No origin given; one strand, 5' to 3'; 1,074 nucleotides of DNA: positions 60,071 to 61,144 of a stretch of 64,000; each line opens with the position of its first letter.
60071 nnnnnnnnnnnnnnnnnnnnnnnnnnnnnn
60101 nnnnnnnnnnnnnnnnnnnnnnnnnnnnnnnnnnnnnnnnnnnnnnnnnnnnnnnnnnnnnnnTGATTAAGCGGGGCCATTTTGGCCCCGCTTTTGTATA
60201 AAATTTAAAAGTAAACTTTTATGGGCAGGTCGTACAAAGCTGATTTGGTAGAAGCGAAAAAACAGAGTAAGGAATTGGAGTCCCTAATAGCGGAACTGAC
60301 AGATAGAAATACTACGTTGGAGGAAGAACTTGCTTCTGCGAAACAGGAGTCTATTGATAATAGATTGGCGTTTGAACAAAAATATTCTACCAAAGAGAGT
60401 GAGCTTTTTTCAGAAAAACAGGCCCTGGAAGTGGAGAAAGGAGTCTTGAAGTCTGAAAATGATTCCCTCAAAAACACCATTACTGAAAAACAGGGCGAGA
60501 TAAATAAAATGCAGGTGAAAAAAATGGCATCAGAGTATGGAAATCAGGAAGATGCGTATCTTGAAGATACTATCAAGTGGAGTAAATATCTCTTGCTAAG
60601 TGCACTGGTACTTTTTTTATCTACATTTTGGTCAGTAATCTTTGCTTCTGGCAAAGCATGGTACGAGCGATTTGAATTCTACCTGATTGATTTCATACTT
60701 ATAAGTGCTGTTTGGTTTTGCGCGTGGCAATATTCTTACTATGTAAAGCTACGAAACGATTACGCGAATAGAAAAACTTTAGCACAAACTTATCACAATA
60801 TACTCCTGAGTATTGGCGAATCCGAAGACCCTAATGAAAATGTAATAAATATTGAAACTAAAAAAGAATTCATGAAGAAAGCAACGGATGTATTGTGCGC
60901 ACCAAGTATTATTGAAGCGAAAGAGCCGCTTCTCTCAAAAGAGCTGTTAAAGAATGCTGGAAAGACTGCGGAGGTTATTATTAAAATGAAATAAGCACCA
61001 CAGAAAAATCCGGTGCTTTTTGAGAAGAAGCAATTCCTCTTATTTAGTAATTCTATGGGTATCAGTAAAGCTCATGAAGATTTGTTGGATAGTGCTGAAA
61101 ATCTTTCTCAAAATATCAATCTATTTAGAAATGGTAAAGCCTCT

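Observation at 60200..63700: Strongly AT-rich island after dnaK carrying cassette-like small membrane/secreted hypothetical genes, each led by a repeated extended -10 promoter motif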

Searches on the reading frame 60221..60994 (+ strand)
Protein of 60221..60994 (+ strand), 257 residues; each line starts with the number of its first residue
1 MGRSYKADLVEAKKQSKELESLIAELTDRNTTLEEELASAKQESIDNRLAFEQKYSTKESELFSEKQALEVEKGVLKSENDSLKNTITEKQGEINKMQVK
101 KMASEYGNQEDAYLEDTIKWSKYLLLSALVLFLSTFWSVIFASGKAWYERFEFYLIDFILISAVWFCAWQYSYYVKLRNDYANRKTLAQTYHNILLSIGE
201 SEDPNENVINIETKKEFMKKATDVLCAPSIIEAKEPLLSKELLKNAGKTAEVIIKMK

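Call 5: search_protein_families(library=pfam, proteins=[window:60221-60994:+], max_evalue=1)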
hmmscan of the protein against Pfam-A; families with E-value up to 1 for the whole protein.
window:60221-60994:+ (257 aa): 9 families
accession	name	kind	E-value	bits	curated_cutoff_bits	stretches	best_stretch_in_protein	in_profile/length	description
PF12795.12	MscS_porin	-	0.0047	17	34.4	1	6-85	91-170/238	Mechanosensitive ion channel porin domain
PF13851.11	GAS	-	0.042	13.7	32.3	1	3-111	29-139/200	Growth-arrest specific micro-tubule binding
PF04977.20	DivIC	-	0.05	13.8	28.9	0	7-43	17-55/80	Septum formation initiator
PF25566.1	RIMB1_N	-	0.22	11.8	28.5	1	56-100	4-49/129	RIMB1-like, N-terminal domain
PF00170.26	bZIP_1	-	0.24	12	27.6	0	13-43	25-55/64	bZIP transcription factor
PF24319.2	DUF7491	-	0.55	11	30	0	14-103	7-88/90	Coiled-coil region of unknown function (DUF7491)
PF01166.23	TSC22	-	0.62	10.7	30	0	19-51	19-51/57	TSC-22/dip/bun family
PF07716.20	bZIP_2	-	0.94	10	22.3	1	13-43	24-54/54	Basic region leucine zipper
PF09787.14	Golgin_A5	-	0.98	9.3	31.7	0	11-118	62-172/305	Golgin subfamily A member 5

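Call 6: search_protein_families(library=padloc, proteins=[window:60221-60994:+], max_evalue=1)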
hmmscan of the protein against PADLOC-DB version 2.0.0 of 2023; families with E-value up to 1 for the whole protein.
window:60221-60994:+ (257 aa): 0 families

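Call 13: list_cluster_members(proteins=[window:60221-60994:+, window:61055-61642:+, window:61013-61642:+, window:61733-62242:+, window:62356-62682:+, window:62740-63441:+, window:63527-63694:+, window:58217-60163:+, window:57648-58100:+])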
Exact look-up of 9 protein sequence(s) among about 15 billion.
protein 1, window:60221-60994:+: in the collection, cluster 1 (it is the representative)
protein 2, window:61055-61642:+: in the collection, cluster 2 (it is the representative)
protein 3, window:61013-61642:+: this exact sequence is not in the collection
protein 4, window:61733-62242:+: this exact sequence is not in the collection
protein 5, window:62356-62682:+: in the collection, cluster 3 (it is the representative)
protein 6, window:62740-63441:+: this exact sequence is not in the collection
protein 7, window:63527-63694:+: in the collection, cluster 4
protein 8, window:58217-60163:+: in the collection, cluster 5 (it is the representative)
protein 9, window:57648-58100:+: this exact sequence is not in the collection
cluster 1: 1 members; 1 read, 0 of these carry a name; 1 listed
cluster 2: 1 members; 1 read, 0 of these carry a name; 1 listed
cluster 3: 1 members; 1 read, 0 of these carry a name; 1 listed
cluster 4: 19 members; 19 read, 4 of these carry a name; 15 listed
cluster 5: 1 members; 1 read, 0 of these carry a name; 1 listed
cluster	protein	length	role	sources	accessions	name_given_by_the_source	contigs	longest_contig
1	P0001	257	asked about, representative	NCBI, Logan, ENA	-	-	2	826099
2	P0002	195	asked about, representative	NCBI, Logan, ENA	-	-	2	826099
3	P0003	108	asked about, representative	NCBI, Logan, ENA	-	-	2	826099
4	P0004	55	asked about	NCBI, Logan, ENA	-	-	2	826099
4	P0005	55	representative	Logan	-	-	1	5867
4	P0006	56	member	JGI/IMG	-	hypothetical protein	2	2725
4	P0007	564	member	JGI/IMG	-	NAD+ synthase (glutamine-hydrolysing)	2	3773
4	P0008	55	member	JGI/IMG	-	hypothetical protein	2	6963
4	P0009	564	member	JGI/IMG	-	NAD+ synthase (glutamine-hydrolysing)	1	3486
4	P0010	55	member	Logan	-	-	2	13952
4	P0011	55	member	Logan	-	-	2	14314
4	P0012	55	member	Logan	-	-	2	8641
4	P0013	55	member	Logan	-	-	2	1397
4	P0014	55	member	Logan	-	-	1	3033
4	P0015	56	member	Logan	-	-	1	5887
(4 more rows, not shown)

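Call 15: find_encoding_contigs(protein=P0011, flank=10000, max_places=6)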
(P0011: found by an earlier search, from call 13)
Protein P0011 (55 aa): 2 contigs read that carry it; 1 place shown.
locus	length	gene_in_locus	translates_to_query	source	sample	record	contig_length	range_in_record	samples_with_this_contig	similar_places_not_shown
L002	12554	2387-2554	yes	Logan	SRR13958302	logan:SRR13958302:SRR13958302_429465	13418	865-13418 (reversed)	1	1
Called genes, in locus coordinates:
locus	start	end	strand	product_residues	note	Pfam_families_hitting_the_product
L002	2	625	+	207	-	?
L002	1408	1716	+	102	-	-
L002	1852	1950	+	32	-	-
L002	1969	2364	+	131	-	PF05901:Excalibur (weak)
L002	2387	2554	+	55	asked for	-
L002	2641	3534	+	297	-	PF06691:DUF1189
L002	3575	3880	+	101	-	PF02325:CCB3_YggT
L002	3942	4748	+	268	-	PF02678:Pirin, PF05726:Pirin_C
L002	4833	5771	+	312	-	PF04055:Radical_SAM, PF13353:Fer4_12 (weak), PF13186:SPASM (weak)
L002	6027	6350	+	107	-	-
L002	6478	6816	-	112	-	-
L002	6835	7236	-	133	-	-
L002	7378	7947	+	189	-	PF03193:RsgA_GTPase (faint), PF02421:FeoB_N, PF01926:MMR_HSR1, PF00009:GTP_EFTU (weak)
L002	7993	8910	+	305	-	PF00056:Ldh_1_N, PF02866:Ldh_1_C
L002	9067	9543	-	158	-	-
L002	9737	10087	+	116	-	-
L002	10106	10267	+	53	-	-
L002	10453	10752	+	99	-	PF01257:2Fe-2S_thioredx (weak)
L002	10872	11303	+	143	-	-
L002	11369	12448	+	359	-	PF13192:Thioredoxin_3 (faint), PF13462:Thioredoxin_4, PF01323:DSBA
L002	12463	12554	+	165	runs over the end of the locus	-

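Call 20: search_protein_families(library=phrogs, proteins=[window:60221-60994:+, L002:675-1332:+], max_evalue=1)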
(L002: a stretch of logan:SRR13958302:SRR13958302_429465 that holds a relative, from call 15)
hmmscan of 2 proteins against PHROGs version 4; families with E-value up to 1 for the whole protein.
window:60221-60994:+ (257 aa): 5 families
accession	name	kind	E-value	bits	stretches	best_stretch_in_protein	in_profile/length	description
phrog_31975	-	unknown function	0.08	13.8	1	149-221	11-81/90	-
phrog_36888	-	unknown function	0.1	14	1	5-50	10-53/71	-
phrog_7355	-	unknown function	0.12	13.7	1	4-47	3-47/60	-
phrog_23013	-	tail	0.17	10.5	1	5-71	742-808/1379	tail length tape measure protein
phrog_6065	-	unknown function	0.19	13.1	1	145-182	11-48/112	-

L002:675-1332:+ (218 aa): 1 family
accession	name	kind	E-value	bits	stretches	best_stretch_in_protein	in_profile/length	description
phrog_36858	-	unknown function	0.13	13.5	1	141-173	27-58/94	-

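Call 21: search_protein_families(library=ncbifam, proteins=[window:60221-60994:+, L002:675-1332:+], max_evalue=1)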
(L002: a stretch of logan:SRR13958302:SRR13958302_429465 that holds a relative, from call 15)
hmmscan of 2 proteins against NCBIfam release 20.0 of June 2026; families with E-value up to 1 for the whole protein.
window:60221-60994:+ (257 aa): 3 families
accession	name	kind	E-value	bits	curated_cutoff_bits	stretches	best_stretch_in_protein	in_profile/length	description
NF038110.1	Lys_methyl_FliB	equivalog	0.001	18.7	85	1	23-193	188-361/373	flagellin lysine-N-methylase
NF005283.0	PRK06800.1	equivalog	0.84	9.4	192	0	34-123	29-115/228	flagellar assembly protein H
NF050013.1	HpsJ_like_A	equivalog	1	9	140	1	77-133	152-208/217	HpsJ-like protein, cyanoexosortase A-associated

L002:675-1332:+ (218 aa): 0 families

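Call 24: find_related_loci(query=A1, collection=genome_contigs, flank=10000)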
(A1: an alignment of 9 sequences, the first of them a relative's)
Query A1 (55 aa) in genome_contigs; peptide patterns used: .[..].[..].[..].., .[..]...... (x = any residue, [..] = any of these).
499 stretches matched a pattern; 93 encode a relative of the query (tblastn E <= 1e-3); the best 80 are kept; 80 distinct loci.
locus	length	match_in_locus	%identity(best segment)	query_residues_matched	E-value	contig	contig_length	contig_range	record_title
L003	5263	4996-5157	83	1-54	3e-27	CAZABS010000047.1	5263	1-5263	MAG TPA_asm: uncultured Bdellovibrionales bacterium isolate SRP286056_co1_739 genome assembly, contig: NODE_23010_length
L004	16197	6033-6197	80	1-55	3e-27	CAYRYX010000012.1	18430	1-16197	MAG TPA_asm: uncultured Bdellovibrionales bacterium isolate binchicken_co245_258 genome assembly, contig: NODE_3064_leng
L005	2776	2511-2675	82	1-55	3e-27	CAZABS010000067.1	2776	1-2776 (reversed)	MAG TPA_asm: uncultured Bdellovibrionales bacterium isolate SRP286056_co1_739 genome assembly, contig: NODE_63446_length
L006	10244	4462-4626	82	1-55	4e-27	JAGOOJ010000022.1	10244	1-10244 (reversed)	MAG: Candidatus Moraniibacteriota bacterium isolate Gw_Eff_bin_190 Gw_Eff_17056_length_10244_cov_11.864980, whole genome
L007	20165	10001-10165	78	1-55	1e-26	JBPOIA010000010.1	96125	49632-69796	MAG: Candidatus Moraniibacteriota bacterium isolate MAG_644 c_000000432238, whole genome shotgun sequence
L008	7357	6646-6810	75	1-55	2e-26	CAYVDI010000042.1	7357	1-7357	MAG TPA_asm: uncultured Bdellovibrionales bacterium isolate SRP135725_co1_487 genome assembly, contig: NODE_14945_length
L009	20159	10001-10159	85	1-53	2e-26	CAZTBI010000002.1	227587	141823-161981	MAG TPA_asm: uncultured Bdellovibrionales bacterium isolate SRP342105_co1_260 genome assembly, contig: NODE_48_length_22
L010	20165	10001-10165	76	1-55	3e-26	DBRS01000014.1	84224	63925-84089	MAG TPA_asm: Candidatus Moranbacteria bacterium UBA1362 UBA1362_contig_2795, whole genome shotgun sequence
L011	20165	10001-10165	76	1-55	4e-26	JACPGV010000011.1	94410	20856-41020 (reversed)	MAG: Candidatus Moraniibacteriota bacterium isolate NC_groundwater_397_Ag_B-0.1um_43_25 GD18-4_B1_scaffold_1540558, whol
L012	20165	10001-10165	76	1-55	5e-26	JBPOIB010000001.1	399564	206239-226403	MAG: Candidatus Moraniibacteriota bacterium isolate MAG_655 c_000000434175, whole genome shotgun sequence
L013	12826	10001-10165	80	1-55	6e-26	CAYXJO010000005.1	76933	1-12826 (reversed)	MAG TPA_asm: uncultured Gammaproteobacteria bacterium isolate SRP263991_co4_11 genome assembly, contig: NODE_219_length_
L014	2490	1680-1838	83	1-53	7e-26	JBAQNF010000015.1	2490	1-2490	MAG: Candidatus Moraniibacteriota bacterium isolate MFD12002_ilm_asm_bin7 k127_815, whole genome shotgun sequence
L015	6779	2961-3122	76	1-54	1e-25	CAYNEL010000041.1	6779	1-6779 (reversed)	MAG TPA_asm: uncultured Bdellovibrionales bacterium isolate SRP173033_co3_22 genome assembly, contig: NODE_16478_length_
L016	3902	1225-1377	82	1-51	2e-25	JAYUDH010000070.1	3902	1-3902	MAG: Candidatus Moraniibacteriota bacterium isolate GFS_7157 GFS_7157_69, whole genome shotgun sequence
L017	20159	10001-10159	79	1-53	5e-25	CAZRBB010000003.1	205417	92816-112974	MAG TPA_asm: uncultured Candidatus Saccharibacteria bacterium isolate SRP272421_co4_224 genome assembly, contig: NODE_27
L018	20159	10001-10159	75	1-53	6e-25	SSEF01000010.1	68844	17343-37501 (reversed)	MAG: Candidatus Moraniibacteriota bacterium isolate Bin_68_2 c_000000029388, whole genome shotgun sequence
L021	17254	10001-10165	69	1-55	2e-24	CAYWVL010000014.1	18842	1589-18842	MAG TPA_asm: uncultured Bdellovibrionales bacterium isolate SRP170004_co1_593 genome assembly, contig: NODE_4505_length_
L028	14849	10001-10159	68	1-53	2e-23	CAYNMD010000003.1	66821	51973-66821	MAG TPA_asm: uncultured Bdellovibrionales bacterium isolate SRP135725_co1_638 genome assembly, contig: NODE_297_length_6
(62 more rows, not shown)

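Call 45: search_protein_families(library=pfam, proteins=[L010:1523-2203:-, L003:1982-3340:+, L015:1439-2863:+, L007:8141-8677:+, L008:1475-2266:+, L028:4154-4753:+, L006:549-1235:+, L018:8889-9572:+, L005:543-1238:+], max_evalue=0.01)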
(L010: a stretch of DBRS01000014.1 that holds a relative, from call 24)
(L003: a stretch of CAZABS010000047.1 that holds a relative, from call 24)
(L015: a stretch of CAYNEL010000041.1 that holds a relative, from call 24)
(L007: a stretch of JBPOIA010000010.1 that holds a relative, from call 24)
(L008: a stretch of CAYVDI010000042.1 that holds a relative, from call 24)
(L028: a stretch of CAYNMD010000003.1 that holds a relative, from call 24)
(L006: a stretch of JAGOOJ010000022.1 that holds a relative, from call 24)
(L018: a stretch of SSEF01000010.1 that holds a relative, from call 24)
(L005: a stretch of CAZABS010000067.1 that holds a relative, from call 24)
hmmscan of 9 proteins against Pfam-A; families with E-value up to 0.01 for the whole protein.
L010:1523-2203:- (226 aa): 1 family
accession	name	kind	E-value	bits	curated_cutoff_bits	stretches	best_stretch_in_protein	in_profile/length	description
PF01797.21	Y1_Tnp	-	3.1e-18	66.5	23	1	9-126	2-121/121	Transposase IS200 like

L003:1982-3340:+ (452 aa): 2 families
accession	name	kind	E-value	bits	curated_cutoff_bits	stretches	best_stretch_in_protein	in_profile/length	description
PF07693.20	KAP_NTPase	-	4.8e-21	75.7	20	2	166-296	153-288/293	KAP family P-loop domain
PF00004.35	AAA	-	0.0013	19.6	21.2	0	46-94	3-52/131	ATPase family associated with various cellular activities (AAA)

L015:1439-2863:+ (474 aa): 0 families

L007:8141-8677:+ (178 aa): 0 families

L008:1475-2266:+ (263 aa): 0 families

L028:4154-4753:+ (199 aa): 1 family
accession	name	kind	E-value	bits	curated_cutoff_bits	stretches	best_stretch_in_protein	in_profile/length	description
PF05168.19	HEPN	-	0.00052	20.6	22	1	65-112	31-78/117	HEPN domain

L006:549-1235:+ (228 aa): 0 families

L018:8889-9572:+ (227 aa): 0 families

L005:543-1238:+ (231 aa): 3 families
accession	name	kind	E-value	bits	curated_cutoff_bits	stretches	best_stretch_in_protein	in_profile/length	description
PF01844.29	HNH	-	2.1e-13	50.6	21.4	1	162-206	1-46/47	HNH endonuclease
PF14279.12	HNH_5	-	5.4e-11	42.7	27.5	1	162-210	1-49/56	HNH endonuclease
PF13395.12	HNH_4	-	2.2e-06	27.9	22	1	171-207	15-51/54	HNH endonuclease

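Call 47: find_homologous_proteins(query=window:60221-60994:+, max_evalue=0.001)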
Query window:60221-60994:+ (257 aa): 44 proteins with E <= 0.001 among 1082 candidates.
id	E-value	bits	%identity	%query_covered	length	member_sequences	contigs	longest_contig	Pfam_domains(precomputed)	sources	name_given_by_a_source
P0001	6.8e-159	544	100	100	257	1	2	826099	-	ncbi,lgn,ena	-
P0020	9.6e-80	285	57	100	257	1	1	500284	-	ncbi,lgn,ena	-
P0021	2.1e-74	268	54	100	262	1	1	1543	-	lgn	-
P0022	4.1e-70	254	58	93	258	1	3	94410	-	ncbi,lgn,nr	ncbi:MAG: hypothetical protein HYV45_03720 [Candidatus Moranbacteria bacterium]|nr:hypothetical prot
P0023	3.1e-56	208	50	86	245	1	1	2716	-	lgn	-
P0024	3.3e-52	195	43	89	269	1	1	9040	-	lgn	-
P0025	1.8e-50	190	47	94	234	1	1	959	-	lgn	-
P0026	9.8e-47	177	46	92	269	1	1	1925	-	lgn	-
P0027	3.9e-46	175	43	94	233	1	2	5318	-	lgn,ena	-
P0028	5.5e-46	175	41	91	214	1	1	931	-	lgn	-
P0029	1.3e-45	174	44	91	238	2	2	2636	PF19658.5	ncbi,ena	-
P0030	2.3e-43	166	48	71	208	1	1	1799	-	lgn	-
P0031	3.2e-43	166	41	98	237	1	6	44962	-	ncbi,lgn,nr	ncbi:MAG: hypothetical protein HYW65_02315 [Candidatus Liptonbacteria bacterium]|nr:hypothetical pro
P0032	9.8e-43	164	39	89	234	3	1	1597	-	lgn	-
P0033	3.7e-42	162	42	94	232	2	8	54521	-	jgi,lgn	jgi:hypothetical protein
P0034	1.3e-40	157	49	70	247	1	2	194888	-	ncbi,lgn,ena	-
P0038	8.4e-39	151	45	71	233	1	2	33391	-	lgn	-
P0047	6.3e-35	139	39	95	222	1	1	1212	PF19658.5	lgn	-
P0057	1.4e-32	131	41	82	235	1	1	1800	PF19658.5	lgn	-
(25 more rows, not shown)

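Call 48: search_protein_families(library=pfam, proteins=[P0029, P0047, P0057, P0020, P0031, P0033], max_evalue=0.1)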
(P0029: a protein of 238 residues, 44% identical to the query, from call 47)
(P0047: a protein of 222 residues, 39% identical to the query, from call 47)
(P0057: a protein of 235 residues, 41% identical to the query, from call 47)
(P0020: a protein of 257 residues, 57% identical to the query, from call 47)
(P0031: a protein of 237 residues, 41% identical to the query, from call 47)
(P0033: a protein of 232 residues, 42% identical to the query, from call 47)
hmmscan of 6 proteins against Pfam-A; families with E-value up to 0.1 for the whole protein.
P0029 (238 aa): 9 families
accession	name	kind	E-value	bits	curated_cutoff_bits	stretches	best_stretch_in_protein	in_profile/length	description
PF19658.4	DUF6161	-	2.4e-06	27.6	27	1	19-153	12-144/216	Family of unknown function (DUF6161)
PF18210.6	Knl1_RWD_C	-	0.00094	19.8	27.8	0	60-111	2-64/151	Knl1 RWD C-terminal domain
PF04102.17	SlyX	-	0.0044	18.1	30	1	60-92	8-42/67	SlyX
PF10186.14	ATG14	-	0.011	15.3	33.2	1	6-90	17-104/347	Vacuolar sorting 38 and autophagy-related subunit 14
PF03839.21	Sec62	-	0.035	14.3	27.8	1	24-147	12-134/191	Translocation protein Sec62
PF10280.14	Med11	-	0.049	14.5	26.9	1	25-102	26-102/120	Mediator complex protein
PF15281.11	Consortin_C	-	0.051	14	30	1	58-129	6-75/114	Consortin C-terminus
PF16808.10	PKcGMP_CC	-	0.052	13.6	35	0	8-26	8-26/35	Coiled-coil N-terminus of cGMP-dependent protein kinase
PF08702.15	Fib_alpha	-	0.064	13.9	29.9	1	5-101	32-129/143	Fibrinogen alpha/beta chain family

P0047 (222 aa): 5 families
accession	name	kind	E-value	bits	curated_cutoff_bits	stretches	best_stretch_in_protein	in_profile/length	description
PF19658.4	DUF6161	-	2.8e-06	27.4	27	1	5-175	9-188/216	Family of unknown function (DUF6161)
PF20990.2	DUF2207_C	-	0.002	18.3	33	1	13-156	67-194/247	Predicted membrane protein (DUF2207) C-terminal domain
PF24319.2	DUF7491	-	0.009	16.7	30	1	7-70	3-62/90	Coiled-coil region of unknown function (DUF7491)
PF04906.18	Tweety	-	0.03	13.5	31.8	1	10-123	131-231/431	Tweety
PF21751.2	DACNV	-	0.059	14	27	1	49-85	41-78/98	Probable sensor domain DACNV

P0057 (235 aa): 7 families
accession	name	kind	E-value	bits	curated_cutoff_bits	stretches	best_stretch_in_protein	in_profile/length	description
PF19658.4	DUF6161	-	7.2e-08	32.6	27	1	15-186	12-187/216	Family of unknown function (DUF6161)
PF15821.10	DUF4709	-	0.0021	18.9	27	1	13-95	28-107/110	Domain of unknown function (DUF4709)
PF11169.13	DUF2956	-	0.0083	16.7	25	1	65-129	33-101/102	Protein of unknown function (DUF2956)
PF01080.22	Presenilin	-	0.01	15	34.3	1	16-122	241-345/408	Presenilin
PF07798.16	CCDC90-like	-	0.015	15.6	33.5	1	10-123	62-171/175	Coiled-coil domain-containing protein 90-like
PF07926.17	TPR_MLP1_2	-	0.046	14.2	36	1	8-55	67-114/129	TPR/MLP1/MLP2-like protein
PF02601.20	Exonuc_VII_L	-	0.05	13.5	35.9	1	9-112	159-266/315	Exonuclease VII, large subunit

P0020 (257 aa): 3 families
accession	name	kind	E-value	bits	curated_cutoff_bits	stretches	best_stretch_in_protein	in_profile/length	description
PF11285.13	DUF3086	-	0.022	14.3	24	1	9-118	5-113/277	Protein of unknown function (DUF3086)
PF04977.20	DivIC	-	0.041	14.1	28.9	1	7-41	17-51/80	Septum formation initiator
PF13086.12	AAA_11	-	0.068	13.4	27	1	6-125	83-197/257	AAA domain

P0031 (237 aa): 4 families
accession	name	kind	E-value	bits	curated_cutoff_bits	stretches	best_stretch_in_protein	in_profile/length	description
PF04547.17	Anoctamin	-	0.011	15.1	28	1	46-179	63-198/460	Calcium-activated chloride channel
PF01576.24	Myosin_tail_1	-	0.017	13.5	38.1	1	6-98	214-307/1081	Myosin tail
PF16326.10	ABC_tran_CTD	-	0.019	15.6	32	1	49-111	5-65/69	ABC transporter C-terminal domain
PF06069.16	PerC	-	0.063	14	22.6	0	93-117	6-30/90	PerC transcriptional activator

P0033 (232 aa): 2 families
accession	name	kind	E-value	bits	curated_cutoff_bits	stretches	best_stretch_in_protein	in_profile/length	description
PF03564.21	DUF1759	-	0.018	15.5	25.4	0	14-82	37-111/148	Protein of unknown function (DUF1759)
PF02601.20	Exonuc_VII_L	-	0.047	13.6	35.9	1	8-89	145-222/315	Exonuclease VII, large subunit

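Call 49: find_encoding_contigs(protein=P0020, flank=6000, max_places=3)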
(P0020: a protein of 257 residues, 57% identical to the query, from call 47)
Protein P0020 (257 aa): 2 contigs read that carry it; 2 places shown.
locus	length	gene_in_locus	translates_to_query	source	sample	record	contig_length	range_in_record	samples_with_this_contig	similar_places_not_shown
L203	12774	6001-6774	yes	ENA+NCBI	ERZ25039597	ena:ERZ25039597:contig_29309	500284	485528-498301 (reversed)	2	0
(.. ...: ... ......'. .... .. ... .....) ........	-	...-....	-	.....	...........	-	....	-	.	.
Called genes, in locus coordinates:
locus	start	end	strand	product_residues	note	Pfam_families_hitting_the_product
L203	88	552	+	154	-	-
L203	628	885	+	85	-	-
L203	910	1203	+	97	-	-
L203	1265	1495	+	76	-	-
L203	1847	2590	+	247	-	PF01628:HrcA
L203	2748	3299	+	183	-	PF01025:GrpE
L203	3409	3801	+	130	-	PF05635:23S_rRNA_IVP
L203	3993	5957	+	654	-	PF00012:HSP70, PF06723:MreB_Mbl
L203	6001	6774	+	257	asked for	-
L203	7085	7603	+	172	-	-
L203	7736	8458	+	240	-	-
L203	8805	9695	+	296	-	-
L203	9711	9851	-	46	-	-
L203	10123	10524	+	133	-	-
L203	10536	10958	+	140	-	-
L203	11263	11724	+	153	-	PF08719:NADAR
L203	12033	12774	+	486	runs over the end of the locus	PF00293:NUDIX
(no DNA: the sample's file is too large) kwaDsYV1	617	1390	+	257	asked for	-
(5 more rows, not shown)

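Call 50: find_encoding_contigs(protein=P0033, flank=6000, max_places=4)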
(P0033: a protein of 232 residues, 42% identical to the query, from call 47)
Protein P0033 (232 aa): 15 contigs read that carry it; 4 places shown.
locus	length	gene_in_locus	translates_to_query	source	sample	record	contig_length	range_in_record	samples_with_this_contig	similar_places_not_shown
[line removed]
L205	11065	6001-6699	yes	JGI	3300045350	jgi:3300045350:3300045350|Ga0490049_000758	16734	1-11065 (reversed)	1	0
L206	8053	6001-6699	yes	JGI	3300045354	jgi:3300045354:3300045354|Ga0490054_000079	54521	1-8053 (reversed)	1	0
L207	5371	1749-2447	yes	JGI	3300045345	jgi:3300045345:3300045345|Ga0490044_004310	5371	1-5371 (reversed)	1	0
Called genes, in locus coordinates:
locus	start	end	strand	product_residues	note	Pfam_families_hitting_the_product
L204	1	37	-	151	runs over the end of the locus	-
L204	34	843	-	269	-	-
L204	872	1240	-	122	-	PF07589:PEP_exosort_dom (weak)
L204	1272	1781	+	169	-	-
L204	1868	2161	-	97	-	-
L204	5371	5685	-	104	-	-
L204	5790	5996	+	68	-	PF13560:HTH_31, PF12844:HTH_19, PF13413:HTH_25 (faint), PF13443:HTH_26 (weak), PF01381:HTH_3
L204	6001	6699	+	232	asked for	-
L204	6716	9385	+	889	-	-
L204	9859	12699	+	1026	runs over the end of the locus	?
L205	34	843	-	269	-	-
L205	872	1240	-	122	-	PF07589:PEP_exosort_dom (weak)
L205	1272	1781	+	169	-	-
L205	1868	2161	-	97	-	-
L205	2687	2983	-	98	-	-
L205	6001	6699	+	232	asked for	-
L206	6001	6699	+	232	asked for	-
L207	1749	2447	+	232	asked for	-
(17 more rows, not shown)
